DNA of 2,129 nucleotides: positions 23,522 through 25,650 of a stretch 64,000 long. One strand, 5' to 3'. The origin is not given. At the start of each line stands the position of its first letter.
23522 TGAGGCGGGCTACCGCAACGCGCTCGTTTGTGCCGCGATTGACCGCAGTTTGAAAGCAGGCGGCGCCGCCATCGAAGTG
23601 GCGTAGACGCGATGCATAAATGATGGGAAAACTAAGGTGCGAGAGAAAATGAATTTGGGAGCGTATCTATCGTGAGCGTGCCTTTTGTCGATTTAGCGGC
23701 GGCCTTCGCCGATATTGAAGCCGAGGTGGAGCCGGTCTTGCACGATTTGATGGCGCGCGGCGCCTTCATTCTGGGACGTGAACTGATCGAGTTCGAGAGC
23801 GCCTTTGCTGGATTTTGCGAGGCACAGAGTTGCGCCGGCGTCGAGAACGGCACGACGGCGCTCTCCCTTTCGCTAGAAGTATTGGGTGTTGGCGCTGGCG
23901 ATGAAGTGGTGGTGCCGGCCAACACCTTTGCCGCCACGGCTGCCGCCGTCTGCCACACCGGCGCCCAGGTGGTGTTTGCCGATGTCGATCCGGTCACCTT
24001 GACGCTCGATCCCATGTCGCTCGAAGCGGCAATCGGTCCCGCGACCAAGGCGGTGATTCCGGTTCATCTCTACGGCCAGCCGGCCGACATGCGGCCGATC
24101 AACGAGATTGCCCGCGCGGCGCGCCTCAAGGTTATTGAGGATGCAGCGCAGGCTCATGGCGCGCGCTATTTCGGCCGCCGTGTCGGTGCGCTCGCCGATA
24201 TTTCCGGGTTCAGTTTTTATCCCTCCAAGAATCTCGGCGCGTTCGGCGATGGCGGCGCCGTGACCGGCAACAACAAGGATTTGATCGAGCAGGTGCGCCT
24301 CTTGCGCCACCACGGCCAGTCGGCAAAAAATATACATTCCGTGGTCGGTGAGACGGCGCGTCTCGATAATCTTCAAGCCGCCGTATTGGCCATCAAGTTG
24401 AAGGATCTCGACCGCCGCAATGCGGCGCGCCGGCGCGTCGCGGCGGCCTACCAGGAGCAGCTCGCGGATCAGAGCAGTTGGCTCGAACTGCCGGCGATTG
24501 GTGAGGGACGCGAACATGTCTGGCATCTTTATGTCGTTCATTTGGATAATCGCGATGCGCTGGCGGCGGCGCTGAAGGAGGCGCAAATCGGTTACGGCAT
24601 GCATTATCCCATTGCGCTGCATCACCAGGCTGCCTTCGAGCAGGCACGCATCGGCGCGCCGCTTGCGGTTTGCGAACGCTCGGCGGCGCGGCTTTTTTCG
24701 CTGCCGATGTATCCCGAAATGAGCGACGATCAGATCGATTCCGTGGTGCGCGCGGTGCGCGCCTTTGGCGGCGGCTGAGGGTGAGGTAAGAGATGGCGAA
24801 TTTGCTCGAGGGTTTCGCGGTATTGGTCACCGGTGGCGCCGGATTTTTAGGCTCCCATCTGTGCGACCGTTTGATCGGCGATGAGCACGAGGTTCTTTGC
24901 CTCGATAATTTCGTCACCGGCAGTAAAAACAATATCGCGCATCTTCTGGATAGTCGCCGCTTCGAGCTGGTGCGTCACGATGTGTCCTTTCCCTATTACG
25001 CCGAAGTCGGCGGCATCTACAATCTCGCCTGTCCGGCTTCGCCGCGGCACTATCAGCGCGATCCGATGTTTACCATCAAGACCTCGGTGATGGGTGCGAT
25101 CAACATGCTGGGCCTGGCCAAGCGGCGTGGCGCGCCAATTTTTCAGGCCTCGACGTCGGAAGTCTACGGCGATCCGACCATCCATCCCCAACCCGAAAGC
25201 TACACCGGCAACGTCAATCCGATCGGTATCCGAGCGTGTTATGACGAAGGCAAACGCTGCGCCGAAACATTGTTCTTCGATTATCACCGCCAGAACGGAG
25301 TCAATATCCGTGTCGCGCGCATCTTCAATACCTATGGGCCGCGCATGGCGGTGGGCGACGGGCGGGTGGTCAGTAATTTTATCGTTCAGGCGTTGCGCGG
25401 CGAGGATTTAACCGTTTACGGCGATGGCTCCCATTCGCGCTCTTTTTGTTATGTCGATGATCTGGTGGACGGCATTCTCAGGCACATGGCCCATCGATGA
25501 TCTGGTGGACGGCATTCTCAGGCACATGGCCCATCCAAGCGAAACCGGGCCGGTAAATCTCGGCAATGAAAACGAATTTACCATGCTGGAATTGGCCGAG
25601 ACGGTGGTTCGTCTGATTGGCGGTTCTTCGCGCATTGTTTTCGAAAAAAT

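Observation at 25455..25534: A perfect 40-bp tandem duplication frameshifts the UDP-xylose synthase gene in the middle of the polysaccharide operon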

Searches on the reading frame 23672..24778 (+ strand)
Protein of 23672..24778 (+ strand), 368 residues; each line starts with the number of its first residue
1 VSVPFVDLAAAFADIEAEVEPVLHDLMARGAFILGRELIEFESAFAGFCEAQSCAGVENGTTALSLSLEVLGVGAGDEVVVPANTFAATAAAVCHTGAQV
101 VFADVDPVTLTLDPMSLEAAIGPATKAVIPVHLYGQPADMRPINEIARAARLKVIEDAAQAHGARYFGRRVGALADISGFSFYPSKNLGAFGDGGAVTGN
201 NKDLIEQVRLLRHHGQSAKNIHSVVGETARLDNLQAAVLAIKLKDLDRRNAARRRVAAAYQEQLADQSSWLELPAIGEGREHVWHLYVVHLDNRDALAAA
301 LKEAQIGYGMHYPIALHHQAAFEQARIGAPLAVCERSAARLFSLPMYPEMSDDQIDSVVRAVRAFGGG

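Call 6: search_protein_families(library=pfam, proteins=[window:23672-24778:+])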
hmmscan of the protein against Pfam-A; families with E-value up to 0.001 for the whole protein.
window:23672-24778:+ (368 aa): 2 families
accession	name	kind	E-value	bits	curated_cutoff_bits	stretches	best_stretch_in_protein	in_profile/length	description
PF01041.23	DegT_DnrJ_EryC1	-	4.6e-112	375.2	19.8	1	15-363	3-360/360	DegT/DnrJ/EryC1/StrS aminotransferase family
PF00155.27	Aminotran_1_2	-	0.00021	21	19.7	0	38-217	44-250/361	Aminotransferase class I and II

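Call 7: search_protein_families(library=ncbifam, proteins=[window:23672-24778:+])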
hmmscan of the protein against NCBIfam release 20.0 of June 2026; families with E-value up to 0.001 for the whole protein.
window:23672-24778:+ (368 aa): 11 families
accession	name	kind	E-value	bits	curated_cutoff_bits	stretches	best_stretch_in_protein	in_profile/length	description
TIGR03588.1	PseC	equivalog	3.3e-68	230.3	423.5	1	32-363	26-377/380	UDP-4-amino-4,6-dideoxy-N-acetyl-beta-L-altrosamine transaminase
NF008687.0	PRK11706.1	equivalog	3.7e-62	210.3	375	1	58-364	53-372/375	dTDP-4-amino-4,6-dideoxygalactose transaminase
NF008658.2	PRK11658.1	equivalog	9e-62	208.9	631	1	23-364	20-375/379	UDP-4-amino-4-deoxy-L-arabinose aminotransferase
TIGR04181.1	NHT_00031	hypoth_equivalog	1.1e-54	185.7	420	1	35-345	29-357/359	LegC family aminotransferase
TIGR02379.1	ECA_wecE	subfamily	1.2e-51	175.7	434.85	1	59-362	54-371/376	dTDP-4-amino-4,6-dideoxy-D-glucose transaminase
TIGR04427.1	PLP_DesI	equivalog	9.3e-47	160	650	1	39-363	55-380/390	dTDP-4-dehydro-6-deoxyglucose aminotransferase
NF011936.0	PRK15407.1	equivalog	3.8e-42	144.5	423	2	33-216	62-252/440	lipopolysaccharide biosynthesis protein RfbH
NF004770.0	PRK06108.1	subfamily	3.7e-06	26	422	1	48-129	93-175/396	pyridoxal phosphate-dependent aminotransferase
NF041364.1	GntC_guanitoxin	equivalog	0.0001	21.4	415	1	61-130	70-140/356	guanitoxin biosynthesis PLP-dependent (S)-gamma-hydroxy-L-arginine cyclodehydratase GntC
NF006488.0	PRK08912.1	equivalog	0.0001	21.4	498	1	61-163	97-192/387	aminotransferase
TIGR01976.1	am_tr_V_VC1184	hypoth_equivalog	0.00074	18.9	352.35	0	72-262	102-296/401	cysteine desulfurase-like protein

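Call 21: find_encoding_contigs(protein=window:23672-24778:+, flank=3000, max_places=10)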
Protein window:23672-24778:+ (368 aa): 11 contigs read that carry it; 6 places shown.
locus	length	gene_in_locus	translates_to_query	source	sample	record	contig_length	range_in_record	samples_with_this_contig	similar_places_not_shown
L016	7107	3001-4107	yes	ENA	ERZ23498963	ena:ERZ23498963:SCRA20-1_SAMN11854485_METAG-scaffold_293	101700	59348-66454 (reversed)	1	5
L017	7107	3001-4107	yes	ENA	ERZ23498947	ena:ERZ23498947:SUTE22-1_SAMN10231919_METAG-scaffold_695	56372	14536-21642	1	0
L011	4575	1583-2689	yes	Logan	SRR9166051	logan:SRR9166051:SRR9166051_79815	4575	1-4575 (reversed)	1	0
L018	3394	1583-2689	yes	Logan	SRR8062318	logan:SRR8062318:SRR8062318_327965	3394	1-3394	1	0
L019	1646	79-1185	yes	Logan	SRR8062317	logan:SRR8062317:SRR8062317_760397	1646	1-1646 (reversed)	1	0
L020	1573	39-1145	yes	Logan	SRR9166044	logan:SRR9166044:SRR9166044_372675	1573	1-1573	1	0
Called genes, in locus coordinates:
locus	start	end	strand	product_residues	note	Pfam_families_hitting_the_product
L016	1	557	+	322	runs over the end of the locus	PF01370:Epimerase, PF04321:RmlD_sub_bind, PF16363:GDP_Man_Dehyd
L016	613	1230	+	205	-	PF00702:Hydrolase (weak), PF13242:Hydrolase_like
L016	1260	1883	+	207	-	PF13580:SIS_2, PF01380:SIS (weak)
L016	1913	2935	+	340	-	PF01408:GFO_IDH_MocA, PF22725:GFO_IDH_MocA_C3, PF02894:GFO_IDH_MocA_C (weak)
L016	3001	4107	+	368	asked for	PF01041:DegT_DnrJ_EryC1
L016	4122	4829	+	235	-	PF01073:3Beta_HSD (weak), PF01370:Epimerase, PF07993:NAD_binding_4 (faint), PF16363:GDP_Man_Dehyd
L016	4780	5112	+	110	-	-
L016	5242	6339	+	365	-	PF13439:Glyco_transf_4 (weak), PF13579:Glyco_trans_4_4, PF00534:Glycos_transf_1, PF13692:Glyco_trans_1_4, PF13524:Glyco_trans_1_2 (weak)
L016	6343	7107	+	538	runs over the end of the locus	PF02397:Bac_transf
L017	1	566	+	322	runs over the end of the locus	-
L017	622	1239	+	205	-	PF00702:Hydrolase (weak), PF13242:Hydrolase_like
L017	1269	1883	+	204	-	PF13580:SIS_2, PF01380:SIS (weak)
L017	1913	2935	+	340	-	PF01408:GFO_IDH_MocA, PF22725:GFO_IDH_MocA_C3, PF02894:GFO_IDH_MocA_C (weak)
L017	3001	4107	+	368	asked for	PF01041:DegT_DnrJ_EryC1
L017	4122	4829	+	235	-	PF01073:3Beta_HSD (weak), PF01370:Epimerase, PF07993:NAD_binding_4 (faint), PF16363:GDP_Man_Dehyd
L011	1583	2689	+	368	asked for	PF01041:DegT_DnrJ_EryC1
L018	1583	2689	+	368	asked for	PF01041:DegT_DnrJ_EryC1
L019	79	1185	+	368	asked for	PF01041:DegT_DnrJ_EryC1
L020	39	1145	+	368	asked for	PF01041:DegT_DnrJ_EryC1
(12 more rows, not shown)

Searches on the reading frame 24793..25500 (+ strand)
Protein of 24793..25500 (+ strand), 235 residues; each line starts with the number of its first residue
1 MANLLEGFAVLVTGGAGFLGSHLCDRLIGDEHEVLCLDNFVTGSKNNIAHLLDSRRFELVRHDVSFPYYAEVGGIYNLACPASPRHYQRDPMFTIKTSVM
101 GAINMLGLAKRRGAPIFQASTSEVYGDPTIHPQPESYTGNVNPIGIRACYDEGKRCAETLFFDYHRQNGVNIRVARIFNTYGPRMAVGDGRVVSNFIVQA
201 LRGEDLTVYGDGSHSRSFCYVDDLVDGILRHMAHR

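Call 9: find_encoding_contigs(protein=window:24793-25500:+, flank=6000, max_places=10)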
Protein window:24793-25500:+ (235 aa): 15 contigs read that carry it; 8 places shown.
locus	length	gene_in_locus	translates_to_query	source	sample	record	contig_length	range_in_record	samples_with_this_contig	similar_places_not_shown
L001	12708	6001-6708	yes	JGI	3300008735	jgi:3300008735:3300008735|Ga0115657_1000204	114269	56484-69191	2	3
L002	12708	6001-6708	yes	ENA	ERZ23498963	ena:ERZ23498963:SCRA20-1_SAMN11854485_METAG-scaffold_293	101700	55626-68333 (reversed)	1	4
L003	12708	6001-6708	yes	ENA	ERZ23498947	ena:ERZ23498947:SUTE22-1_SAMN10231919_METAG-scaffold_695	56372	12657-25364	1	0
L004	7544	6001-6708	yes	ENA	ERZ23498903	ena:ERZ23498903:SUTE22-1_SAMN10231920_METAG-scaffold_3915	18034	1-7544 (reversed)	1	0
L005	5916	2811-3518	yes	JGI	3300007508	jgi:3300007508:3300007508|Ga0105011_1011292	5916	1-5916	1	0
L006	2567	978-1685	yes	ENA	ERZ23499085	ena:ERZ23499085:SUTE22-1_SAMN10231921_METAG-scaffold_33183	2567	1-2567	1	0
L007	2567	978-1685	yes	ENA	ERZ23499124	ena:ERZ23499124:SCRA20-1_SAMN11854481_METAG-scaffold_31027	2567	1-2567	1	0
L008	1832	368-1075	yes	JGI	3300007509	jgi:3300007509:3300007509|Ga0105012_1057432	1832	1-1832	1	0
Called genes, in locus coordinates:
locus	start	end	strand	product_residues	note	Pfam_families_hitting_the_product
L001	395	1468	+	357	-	PF01370:Epimerase, PF04321:RmlD_sub_bind (weak), PF16363:GDP_Man_Dehyd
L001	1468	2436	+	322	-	PF01370:Epimerase, PF04321:RmlD_sub_bind, PF16363:GDP_Man_Dehyd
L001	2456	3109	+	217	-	PF00702:Hydrolase (weak), PF13242:Hydrolase_like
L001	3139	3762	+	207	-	PF13580:SIS_2, PF01380:SIS (weak)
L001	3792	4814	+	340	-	PF01408:GFO_IDH_MocA, PF22725:GFO_IDH_MocA_C3, PF02894:GFO_IDH_MocA_C (weak)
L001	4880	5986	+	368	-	PF01041:DegT_DnrJ_EryC1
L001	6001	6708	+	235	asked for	PF01073:3Beta_HSD (weak), PF01370:Epimerase, PF07993:NAD_binding_4 (faint), PF16363:GDP_Man_Dehyd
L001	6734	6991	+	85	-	-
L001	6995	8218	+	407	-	PF13439:Glyco_transf_4, PF13579:Glyco_trans_4_4, PF00534:Glycos_transf_1, PF13692:Glyco_trans_1_4, PF13524:Glyco_trans_1_2 (weak)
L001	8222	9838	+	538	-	PF02397:Bac_transf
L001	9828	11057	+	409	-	PF01554:MatE, PF01943:Polysacc_synt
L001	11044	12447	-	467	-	PF04932:Wzy_C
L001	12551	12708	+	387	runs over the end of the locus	PF04892:VanZ-LLP1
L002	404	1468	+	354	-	PF01370:Epimerase, PF04321:RmlD_sub_bind (weak), PF16363:GDP_Man_Dehyd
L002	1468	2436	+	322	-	PF01370:Epimerase, PF04321:RmlD_sub_bind, PF16363:GDP_Man_Dehyd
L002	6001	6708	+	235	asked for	PF01073:3Beta_HSD (weak), PF01370:Epimerase, PF07993:NAD_binding_4 (faint), PF16363:GDP_Man_Dehyd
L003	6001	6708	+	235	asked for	PF01073:3Beta_HSD (weak), PF01370:Epimerase, PF07993:NAD_binding_4 (faint), PF16363:GDP_Man_Dehyd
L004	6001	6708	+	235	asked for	PF01073:3Beta_HSD (weak), PF01370:Epimerase, PF07993:NAD_binding_4 (faint), PF16363:GDP_Man_Dehyd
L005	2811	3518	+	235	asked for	PF01073:3Beta_HSD (weak), PF01370:Epimerase, PF07993:NAD_binding_4 (faint), PF16363:GDP_Man_Dehyd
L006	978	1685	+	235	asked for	PF01073:3Beta_HSD (weak), PF01370:Epimerase, PF07993:NAD_binding_4 (faint), PF16363:GDP_Man_Dehyd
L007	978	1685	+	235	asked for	PF01073:3Beta_HSD (weak), PF01370:Epimerase, PF07993:NAD_binding_4 (faint), PF16363:GDP_Man_Dehyd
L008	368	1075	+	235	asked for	PF01073:3Beta_HSD (weak), PF01370:Epimerase, PF07993:NAD_binding_4 (faint), PF16363:GDP_Man_Dehyd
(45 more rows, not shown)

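Call 14: list_cluster_members(proteins=[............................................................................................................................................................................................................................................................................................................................, P0001, P0008, window:24793-25497:+])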
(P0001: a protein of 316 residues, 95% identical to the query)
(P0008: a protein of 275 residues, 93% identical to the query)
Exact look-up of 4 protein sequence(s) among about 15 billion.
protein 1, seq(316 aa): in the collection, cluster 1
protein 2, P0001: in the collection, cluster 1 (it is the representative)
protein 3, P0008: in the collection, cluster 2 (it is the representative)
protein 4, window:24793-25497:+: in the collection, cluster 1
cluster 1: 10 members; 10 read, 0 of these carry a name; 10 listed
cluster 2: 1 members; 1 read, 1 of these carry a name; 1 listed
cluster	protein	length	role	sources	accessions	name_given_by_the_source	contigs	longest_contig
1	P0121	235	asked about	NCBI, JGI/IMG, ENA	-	-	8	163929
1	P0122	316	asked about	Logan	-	-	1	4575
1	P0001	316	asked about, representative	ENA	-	-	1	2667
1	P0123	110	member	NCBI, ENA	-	-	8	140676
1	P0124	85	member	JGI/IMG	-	-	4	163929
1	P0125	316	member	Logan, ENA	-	-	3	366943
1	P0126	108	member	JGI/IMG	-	-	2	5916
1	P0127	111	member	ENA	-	-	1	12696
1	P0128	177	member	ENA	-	-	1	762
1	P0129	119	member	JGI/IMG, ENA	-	-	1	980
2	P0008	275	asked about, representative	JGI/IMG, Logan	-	UDP-glucuronate decarboxylase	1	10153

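Call 15: find_encoding_contigs(protein=P0122, flank=6000, max_places=10)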
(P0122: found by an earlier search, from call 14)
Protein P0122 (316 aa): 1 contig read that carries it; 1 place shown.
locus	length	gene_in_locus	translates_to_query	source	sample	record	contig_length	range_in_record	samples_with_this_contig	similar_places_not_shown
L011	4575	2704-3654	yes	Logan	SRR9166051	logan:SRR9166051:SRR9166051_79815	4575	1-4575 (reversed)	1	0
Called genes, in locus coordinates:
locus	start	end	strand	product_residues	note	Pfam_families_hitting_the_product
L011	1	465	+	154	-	?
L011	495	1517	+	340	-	PF01408:GFO_IDH_MocA, PF22725:GFO_IDH_MocA_C3, PF02894:GFO_IDH_MocA_C (weak)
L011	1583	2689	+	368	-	PF01041:DegT_DnrJ_EryC1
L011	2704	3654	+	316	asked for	PF01370:Epimerase, PF02719:Polysacc_synt_2 (faint), PF04321:RmlD_sub_bind (faint), PF01073:3Beta_HSD (weak), PF16363:GDP_Man_Dehyd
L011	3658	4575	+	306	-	?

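Call 16: find_encoding_contigs(protein=P0125, flank=10000, max_places=10)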
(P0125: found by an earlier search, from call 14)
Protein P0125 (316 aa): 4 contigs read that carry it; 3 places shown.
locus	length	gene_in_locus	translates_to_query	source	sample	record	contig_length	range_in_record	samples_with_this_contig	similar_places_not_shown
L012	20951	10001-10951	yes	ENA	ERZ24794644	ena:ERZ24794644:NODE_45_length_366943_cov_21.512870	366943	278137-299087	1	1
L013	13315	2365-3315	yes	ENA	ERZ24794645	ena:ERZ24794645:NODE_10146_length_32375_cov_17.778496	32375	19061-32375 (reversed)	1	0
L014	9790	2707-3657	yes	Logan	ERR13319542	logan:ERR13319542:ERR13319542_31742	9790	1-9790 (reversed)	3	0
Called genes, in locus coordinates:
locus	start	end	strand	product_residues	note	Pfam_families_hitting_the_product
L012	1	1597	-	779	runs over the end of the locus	PF02706:Wzz, PF10609:ParA (faint), PF09140:MipZ (faint), PF13807:GNVR, PF01656:CbiA, PF13614:AAA_31, PF00142:Fer4_NifH (faint)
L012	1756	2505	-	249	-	PF02563:Poly_export, PF10531:SLBB, PF22461:SLBB_2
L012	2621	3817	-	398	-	PF10082:BBP2_2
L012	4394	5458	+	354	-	PF01370:Epimerase, PF04321:RmlD_sub_bind (weak), PF16363:GDP_Man_Dehyd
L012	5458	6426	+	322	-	PF01370:Epimerase, PF04321:RmlD_sub_bind, PF16363:GDP_Man_Dehyd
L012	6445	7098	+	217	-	PF00702:Hydrolase (weak), PF13242:Hydrolase_like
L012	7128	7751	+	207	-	PF13580:SIS_2, PF01380:SIS (weak)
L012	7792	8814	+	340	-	PF01408:GFO_IDH_MocA, PF22725:GFO_IDH_MocA_C3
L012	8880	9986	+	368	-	PF01041:DegT_DnrJ_EryC1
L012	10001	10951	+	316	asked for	PF01370:Epimerase, PF01073:3Beta_HSD (weak), PF07993:NAD_binding_4 (faint), PF16363:GDP_Man_Dehyd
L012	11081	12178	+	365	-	PF13439:Glyco_transf_4 (weak), PF13579:Glyco_trans_4_4, PF00534:Glycos_transf_1, PF13692:Glyco_trans_1_4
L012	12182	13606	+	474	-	PF02397:Bac_transf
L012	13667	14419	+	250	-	PF13489:Methyltransf_23 (weak), PF13847:Methyltransf_31, PF08241:Methyltransf_11 (weak), PF08242:Methyltransf_12 (weak), PF13649:Methyltransf_25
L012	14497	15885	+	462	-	PF01943:Polysacc_synt, PF01554:MatE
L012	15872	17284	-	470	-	PF04932:Wzy_C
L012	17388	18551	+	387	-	PF04892:VanZ-LLP1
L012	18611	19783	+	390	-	-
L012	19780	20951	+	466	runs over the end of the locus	PF08238:Sel1 (weak), PF12796:Ank_2 (weak), PF13857:Ank_5 (weak), PF12796:Ank_2, PF13637:Ank_4 (weak), PF13857:Ank_5 (weak), PF12796:Ank_2, PF13637:Ank_4, +4 more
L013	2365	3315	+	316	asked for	PF01370:Epimerase, PF01073:3Beta_HSD (weak), PF07993:NAD_binding_4 (faint), PF16363:GDP_Man_Dehyd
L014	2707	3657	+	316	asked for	PF01370:Epimerase, PF01073:3Beta_HSD (weak), PF07993:NAD_binding_4 (faint), PF16363:GDP_Man_Dehyd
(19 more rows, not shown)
